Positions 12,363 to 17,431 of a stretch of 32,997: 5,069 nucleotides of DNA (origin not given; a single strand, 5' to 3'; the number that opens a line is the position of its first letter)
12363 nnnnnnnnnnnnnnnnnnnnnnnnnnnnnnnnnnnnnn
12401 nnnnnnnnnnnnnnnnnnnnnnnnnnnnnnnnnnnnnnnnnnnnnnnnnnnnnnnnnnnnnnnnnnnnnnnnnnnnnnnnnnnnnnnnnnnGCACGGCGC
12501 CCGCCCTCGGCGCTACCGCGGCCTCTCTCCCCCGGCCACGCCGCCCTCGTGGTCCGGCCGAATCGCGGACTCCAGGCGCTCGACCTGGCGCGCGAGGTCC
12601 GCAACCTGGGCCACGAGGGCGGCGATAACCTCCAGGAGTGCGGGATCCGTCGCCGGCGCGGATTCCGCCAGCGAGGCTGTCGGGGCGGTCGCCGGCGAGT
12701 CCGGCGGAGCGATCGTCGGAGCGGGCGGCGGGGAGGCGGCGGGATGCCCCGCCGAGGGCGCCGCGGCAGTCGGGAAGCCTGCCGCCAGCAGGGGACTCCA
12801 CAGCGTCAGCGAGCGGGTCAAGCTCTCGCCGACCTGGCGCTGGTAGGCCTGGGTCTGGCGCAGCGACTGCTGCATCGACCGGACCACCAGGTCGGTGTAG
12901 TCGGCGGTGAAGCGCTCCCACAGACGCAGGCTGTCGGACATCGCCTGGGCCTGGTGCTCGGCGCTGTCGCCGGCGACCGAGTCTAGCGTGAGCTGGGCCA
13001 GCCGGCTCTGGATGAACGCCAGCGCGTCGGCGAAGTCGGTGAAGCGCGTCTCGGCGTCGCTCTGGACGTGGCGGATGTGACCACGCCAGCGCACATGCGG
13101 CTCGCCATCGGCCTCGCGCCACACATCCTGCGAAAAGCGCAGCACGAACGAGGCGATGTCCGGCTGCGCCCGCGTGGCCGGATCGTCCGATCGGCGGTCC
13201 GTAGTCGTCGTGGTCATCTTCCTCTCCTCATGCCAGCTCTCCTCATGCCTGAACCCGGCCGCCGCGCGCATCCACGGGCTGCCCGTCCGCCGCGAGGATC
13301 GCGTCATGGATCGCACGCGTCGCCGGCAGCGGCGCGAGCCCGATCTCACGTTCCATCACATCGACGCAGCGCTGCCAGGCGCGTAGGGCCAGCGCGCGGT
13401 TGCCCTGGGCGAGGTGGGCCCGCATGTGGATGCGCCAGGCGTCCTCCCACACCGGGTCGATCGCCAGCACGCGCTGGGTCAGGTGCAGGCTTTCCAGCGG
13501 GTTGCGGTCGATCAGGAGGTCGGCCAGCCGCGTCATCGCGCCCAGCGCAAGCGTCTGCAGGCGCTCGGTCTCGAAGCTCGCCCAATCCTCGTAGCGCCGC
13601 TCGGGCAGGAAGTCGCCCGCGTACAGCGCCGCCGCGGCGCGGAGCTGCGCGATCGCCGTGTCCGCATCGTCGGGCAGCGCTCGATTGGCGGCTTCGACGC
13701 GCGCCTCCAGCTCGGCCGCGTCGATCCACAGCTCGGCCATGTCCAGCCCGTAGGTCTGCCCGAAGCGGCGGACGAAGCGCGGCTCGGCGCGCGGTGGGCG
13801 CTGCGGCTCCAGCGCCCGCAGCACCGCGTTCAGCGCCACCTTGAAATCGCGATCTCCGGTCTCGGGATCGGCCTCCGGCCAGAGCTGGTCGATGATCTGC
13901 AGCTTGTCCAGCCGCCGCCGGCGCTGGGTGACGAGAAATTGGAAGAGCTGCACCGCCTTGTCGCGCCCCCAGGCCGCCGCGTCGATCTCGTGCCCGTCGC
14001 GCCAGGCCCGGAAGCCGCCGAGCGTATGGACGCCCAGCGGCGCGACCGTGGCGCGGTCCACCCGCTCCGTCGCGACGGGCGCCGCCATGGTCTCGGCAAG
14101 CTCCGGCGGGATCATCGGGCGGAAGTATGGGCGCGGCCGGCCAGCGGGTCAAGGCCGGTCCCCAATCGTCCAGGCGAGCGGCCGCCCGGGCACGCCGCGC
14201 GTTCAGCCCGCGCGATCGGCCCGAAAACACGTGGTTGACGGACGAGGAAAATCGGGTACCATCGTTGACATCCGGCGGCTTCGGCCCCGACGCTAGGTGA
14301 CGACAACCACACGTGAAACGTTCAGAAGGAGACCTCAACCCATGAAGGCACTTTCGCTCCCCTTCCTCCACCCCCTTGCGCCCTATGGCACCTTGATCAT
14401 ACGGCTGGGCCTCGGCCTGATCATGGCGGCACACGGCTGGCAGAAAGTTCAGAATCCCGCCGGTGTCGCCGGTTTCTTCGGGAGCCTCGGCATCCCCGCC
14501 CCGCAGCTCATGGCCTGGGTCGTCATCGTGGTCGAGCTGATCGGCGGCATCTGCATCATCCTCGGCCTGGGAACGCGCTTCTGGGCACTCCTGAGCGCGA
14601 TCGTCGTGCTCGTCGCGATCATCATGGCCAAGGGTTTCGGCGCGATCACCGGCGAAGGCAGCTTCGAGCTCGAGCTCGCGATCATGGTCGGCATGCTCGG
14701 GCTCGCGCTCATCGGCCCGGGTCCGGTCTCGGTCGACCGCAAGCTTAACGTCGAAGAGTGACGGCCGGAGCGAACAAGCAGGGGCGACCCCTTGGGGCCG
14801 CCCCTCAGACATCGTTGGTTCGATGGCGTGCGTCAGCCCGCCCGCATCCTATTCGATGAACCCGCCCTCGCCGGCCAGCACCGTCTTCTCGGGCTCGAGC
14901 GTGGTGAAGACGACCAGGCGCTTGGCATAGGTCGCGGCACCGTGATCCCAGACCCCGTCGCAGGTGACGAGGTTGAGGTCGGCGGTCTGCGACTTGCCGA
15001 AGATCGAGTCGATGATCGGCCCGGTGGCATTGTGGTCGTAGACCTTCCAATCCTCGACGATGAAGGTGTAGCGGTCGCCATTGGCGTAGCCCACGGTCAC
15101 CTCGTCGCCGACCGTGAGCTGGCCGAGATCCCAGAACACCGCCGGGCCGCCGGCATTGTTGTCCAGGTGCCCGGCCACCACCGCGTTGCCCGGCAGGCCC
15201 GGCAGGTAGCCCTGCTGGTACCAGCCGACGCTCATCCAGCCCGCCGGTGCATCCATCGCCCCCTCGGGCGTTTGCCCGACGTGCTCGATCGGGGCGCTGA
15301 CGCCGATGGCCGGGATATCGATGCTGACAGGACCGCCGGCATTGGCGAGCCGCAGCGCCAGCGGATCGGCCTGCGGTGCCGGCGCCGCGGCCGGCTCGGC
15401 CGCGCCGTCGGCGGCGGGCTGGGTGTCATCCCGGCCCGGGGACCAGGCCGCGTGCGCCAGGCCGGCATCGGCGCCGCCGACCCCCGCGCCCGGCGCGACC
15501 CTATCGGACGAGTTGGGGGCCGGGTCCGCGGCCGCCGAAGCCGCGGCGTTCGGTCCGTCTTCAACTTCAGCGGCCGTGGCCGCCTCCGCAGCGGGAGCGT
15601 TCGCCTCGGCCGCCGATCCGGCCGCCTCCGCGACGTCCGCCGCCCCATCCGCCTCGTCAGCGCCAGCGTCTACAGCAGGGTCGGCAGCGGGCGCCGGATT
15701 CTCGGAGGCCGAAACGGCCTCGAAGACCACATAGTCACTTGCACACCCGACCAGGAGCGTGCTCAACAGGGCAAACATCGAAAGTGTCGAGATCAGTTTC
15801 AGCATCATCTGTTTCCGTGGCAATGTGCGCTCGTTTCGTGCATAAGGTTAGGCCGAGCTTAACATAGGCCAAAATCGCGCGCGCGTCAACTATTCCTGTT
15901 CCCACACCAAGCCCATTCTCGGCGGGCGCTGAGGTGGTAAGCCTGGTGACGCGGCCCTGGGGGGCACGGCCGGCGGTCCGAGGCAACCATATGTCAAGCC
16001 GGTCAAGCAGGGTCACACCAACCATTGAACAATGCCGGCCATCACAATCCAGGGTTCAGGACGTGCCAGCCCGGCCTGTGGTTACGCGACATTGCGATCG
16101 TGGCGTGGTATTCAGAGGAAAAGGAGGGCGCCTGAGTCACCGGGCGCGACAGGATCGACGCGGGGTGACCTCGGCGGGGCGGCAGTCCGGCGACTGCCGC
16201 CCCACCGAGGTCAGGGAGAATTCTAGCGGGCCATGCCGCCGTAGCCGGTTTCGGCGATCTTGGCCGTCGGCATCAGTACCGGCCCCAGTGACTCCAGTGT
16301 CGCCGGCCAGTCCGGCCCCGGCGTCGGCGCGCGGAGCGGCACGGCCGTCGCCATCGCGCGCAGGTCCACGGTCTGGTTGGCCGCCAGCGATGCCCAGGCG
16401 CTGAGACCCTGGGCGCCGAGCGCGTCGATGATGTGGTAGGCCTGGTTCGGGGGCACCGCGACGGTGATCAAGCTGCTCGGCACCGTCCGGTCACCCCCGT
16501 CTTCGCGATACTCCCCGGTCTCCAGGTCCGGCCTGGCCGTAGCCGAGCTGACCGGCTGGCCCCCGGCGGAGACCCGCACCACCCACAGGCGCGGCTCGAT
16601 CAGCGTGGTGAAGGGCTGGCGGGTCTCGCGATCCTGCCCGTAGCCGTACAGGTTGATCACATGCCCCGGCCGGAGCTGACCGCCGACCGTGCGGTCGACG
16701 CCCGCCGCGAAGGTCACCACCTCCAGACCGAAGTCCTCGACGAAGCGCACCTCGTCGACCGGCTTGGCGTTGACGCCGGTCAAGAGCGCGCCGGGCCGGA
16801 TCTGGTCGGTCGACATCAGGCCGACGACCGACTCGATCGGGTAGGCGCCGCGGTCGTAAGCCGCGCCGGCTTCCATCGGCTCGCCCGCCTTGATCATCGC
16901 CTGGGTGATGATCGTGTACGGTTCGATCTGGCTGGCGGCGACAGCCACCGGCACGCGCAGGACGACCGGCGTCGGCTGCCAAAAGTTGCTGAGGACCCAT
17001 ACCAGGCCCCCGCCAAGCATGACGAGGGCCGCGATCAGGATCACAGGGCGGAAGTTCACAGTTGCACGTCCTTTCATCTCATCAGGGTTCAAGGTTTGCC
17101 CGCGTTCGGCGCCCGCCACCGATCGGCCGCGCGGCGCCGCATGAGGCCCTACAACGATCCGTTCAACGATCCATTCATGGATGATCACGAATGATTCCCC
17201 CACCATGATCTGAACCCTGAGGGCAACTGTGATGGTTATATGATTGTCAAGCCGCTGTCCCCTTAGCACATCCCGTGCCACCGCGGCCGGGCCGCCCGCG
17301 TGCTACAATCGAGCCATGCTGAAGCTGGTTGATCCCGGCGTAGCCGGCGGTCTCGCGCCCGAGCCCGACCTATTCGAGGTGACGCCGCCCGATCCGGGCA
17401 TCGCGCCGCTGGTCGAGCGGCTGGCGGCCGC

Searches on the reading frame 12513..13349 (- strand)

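Call 38: search_protein_families(library=pfam, proteins=[window:12513-13349:-], max_evalue=0.001)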
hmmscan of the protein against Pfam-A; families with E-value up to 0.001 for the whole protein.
window:12513-13349:- (278 aa): 1 family
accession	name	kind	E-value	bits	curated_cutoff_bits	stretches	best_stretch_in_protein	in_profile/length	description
PF04625.18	DEC-1_N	-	0.00037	20.1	29.2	1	160-249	82-166/403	DEC-1 protein, N-terminal region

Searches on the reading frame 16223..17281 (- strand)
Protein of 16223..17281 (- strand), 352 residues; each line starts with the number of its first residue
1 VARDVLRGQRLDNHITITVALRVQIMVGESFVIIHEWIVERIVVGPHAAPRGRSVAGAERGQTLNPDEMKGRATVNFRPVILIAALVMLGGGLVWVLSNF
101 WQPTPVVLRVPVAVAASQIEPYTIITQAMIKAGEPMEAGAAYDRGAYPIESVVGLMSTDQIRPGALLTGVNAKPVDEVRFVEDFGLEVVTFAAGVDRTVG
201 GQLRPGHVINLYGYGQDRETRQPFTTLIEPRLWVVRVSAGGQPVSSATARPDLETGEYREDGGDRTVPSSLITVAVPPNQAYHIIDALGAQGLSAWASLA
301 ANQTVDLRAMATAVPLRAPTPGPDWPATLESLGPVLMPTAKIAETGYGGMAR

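Call 38: search_protein_families(library=pfam, proteins=[window:16223-17281:-], max_evalue=0.001)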
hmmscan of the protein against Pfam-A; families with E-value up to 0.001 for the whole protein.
window:16223-17281:- (352 aa): 2 families
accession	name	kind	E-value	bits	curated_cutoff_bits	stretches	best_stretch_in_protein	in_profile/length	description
PF08666.17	SAF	-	0.00013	22.9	21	1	111-168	2-58/63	SAF domain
PF16976.10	RcpC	-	0.00065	20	28.8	0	195-286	20-102/114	Flp pilus assembly protein RcpC/CpaB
